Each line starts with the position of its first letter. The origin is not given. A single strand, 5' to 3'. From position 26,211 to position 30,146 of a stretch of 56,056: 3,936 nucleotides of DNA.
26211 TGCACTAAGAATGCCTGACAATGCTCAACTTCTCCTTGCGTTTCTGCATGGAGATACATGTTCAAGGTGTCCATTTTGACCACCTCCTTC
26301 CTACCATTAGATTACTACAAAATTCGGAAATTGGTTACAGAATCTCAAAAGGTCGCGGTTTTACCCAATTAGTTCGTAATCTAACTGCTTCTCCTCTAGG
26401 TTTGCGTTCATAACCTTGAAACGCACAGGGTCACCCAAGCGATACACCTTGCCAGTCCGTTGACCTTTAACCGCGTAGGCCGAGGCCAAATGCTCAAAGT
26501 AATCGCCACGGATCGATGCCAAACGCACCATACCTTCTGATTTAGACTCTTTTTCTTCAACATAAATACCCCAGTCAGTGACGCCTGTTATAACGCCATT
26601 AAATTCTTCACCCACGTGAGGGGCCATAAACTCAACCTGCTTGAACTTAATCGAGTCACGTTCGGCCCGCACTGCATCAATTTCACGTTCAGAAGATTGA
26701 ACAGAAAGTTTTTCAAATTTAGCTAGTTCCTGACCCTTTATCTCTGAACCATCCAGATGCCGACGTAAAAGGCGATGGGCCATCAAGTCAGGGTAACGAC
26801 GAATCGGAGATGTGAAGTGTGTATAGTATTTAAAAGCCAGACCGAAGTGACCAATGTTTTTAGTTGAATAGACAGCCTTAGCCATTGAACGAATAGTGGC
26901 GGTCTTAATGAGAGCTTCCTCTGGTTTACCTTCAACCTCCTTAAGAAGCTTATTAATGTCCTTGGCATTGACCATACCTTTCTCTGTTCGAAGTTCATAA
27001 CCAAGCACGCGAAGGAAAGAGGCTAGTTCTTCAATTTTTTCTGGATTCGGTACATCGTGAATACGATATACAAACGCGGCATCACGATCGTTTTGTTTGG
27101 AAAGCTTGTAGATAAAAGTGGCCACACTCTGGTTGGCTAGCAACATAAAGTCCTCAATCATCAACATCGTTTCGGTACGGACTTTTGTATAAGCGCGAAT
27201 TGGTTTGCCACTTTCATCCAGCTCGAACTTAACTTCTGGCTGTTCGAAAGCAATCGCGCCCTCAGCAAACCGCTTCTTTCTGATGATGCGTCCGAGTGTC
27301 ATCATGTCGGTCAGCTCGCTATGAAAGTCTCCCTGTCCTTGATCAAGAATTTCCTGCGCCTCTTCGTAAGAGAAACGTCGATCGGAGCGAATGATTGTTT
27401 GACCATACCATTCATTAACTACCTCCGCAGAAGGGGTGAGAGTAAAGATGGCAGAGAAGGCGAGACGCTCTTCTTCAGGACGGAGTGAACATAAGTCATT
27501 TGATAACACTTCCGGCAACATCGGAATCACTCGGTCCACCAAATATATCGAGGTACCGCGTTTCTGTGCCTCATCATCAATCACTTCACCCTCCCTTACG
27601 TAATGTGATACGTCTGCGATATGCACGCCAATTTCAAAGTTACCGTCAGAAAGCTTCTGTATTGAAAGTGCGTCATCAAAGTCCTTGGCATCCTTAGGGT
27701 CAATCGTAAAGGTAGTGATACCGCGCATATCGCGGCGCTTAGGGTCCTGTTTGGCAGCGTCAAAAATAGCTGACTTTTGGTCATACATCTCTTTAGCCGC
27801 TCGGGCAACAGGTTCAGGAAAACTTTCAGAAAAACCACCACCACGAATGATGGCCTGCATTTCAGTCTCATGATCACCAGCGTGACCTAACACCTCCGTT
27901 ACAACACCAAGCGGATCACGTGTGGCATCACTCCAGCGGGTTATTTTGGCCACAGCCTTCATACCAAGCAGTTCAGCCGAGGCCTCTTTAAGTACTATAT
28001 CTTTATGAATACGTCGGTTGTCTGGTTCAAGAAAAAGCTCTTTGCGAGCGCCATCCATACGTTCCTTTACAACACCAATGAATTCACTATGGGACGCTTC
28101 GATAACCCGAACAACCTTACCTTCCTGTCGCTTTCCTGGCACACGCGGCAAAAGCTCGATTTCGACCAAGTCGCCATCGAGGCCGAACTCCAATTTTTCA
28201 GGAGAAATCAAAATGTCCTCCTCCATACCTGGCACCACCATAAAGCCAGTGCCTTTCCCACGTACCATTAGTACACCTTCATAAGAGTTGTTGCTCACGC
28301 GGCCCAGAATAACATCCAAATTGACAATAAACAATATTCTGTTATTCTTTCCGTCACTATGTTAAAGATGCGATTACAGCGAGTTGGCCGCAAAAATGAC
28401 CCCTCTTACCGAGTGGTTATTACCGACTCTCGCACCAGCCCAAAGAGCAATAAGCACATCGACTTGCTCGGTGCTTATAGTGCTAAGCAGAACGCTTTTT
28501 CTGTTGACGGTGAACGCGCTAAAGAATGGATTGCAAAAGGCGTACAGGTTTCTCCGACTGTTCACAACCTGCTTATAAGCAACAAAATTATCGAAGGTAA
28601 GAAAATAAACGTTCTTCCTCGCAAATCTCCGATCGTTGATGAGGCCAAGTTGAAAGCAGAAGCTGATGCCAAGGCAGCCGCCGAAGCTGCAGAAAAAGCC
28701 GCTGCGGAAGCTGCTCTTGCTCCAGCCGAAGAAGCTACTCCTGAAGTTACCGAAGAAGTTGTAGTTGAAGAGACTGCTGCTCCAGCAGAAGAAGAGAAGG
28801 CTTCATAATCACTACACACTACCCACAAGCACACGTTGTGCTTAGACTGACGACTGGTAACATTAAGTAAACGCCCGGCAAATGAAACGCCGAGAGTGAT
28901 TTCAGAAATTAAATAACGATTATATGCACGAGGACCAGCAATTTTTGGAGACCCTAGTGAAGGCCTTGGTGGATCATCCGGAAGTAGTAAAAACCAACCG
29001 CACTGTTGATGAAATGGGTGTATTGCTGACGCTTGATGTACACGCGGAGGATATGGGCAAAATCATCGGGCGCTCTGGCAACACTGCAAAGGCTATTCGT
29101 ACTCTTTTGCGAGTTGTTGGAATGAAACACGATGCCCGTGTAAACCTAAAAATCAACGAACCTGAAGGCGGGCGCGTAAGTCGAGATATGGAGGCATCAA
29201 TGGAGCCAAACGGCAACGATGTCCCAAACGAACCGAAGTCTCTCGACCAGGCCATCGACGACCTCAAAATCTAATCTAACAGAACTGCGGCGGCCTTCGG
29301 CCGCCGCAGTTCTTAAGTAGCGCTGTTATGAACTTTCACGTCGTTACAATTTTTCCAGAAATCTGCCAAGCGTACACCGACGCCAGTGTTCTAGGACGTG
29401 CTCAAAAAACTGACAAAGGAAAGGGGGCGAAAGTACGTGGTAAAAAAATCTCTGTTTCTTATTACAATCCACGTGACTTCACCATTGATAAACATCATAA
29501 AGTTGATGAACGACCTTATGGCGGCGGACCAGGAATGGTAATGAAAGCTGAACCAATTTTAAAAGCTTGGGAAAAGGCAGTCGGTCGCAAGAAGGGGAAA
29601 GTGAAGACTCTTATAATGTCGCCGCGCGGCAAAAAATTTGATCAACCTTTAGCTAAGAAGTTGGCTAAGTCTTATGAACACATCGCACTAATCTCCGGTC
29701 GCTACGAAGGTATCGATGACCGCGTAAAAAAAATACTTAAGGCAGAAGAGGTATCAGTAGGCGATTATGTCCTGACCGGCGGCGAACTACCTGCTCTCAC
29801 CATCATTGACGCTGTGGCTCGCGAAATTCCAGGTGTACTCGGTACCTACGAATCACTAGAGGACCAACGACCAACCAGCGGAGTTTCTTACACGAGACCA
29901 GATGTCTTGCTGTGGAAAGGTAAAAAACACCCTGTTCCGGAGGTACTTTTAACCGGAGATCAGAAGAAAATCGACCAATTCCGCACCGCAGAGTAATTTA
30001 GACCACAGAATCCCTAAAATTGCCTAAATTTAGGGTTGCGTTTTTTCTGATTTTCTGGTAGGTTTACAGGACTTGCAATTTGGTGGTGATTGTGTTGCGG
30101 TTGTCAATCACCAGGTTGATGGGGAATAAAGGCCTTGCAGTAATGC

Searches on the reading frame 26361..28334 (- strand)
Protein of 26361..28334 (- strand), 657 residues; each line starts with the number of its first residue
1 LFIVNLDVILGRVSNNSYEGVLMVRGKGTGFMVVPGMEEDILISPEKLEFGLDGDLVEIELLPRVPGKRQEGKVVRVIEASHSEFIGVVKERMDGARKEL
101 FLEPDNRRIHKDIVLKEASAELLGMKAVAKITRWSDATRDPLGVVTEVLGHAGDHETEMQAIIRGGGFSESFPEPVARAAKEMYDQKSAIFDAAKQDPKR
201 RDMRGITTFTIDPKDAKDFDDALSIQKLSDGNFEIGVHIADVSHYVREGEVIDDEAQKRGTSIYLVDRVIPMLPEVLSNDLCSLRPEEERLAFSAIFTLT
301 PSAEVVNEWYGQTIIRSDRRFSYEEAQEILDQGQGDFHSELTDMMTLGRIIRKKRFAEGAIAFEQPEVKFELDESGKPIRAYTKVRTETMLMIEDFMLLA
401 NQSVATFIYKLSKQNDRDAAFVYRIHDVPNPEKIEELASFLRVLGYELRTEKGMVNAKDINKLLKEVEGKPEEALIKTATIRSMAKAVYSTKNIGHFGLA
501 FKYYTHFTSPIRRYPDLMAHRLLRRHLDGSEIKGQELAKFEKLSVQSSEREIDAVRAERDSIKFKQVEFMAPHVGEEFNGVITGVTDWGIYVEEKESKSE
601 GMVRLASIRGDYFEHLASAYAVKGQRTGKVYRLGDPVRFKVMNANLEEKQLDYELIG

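Call 57: search_protein_families(library=pfam, proteins=[window:26361-28334:-], max_evalue=0.00001)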
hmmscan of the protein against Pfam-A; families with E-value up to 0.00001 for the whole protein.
window:26361-28334:- (657 aa): 5 families
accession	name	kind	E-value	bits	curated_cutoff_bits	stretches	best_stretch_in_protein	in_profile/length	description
PF00773.25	RNB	-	2.2e-110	369.4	29.3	1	200-528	1-325/326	RNB domain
PF17876.7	CSD2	-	7.6e-21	74.4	26.2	1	101-173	1-74/74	Cold shock domain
PF17849.7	OB_Dis3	-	4.8e-09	36.6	22.8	1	114-163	21-73/77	Dis3-like cold-shock domain 2 (CSD2)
PF00575.29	S1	-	1.4e-06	29.1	22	1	572-650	2-68/74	S1 RNA binding domain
PF08206.17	OB_RNB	-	2.1e-06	27.8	24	0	25-77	6-58/58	Ribonuclease B OB domain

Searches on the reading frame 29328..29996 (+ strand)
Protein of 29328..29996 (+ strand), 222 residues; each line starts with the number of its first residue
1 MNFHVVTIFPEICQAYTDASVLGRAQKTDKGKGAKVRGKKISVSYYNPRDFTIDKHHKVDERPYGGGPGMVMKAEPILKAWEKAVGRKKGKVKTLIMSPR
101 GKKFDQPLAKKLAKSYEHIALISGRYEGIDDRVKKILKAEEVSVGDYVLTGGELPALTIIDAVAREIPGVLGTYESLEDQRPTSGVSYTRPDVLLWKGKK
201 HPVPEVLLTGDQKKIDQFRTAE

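Call 57: search_protein_families(library=pfam, proteins=[window:29328-29996:+], max_evalue=0.00001)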
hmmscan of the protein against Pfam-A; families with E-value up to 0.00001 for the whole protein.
window:29328-29996:+ (222 aa): 1 family
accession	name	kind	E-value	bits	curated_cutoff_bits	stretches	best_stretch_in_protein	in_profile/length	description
PF01746.26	tRNA_m1G_MT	-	1.4e-43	149.3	27.3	1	41-220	10-183/195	tRNA (Guanine-1)-methyltransferase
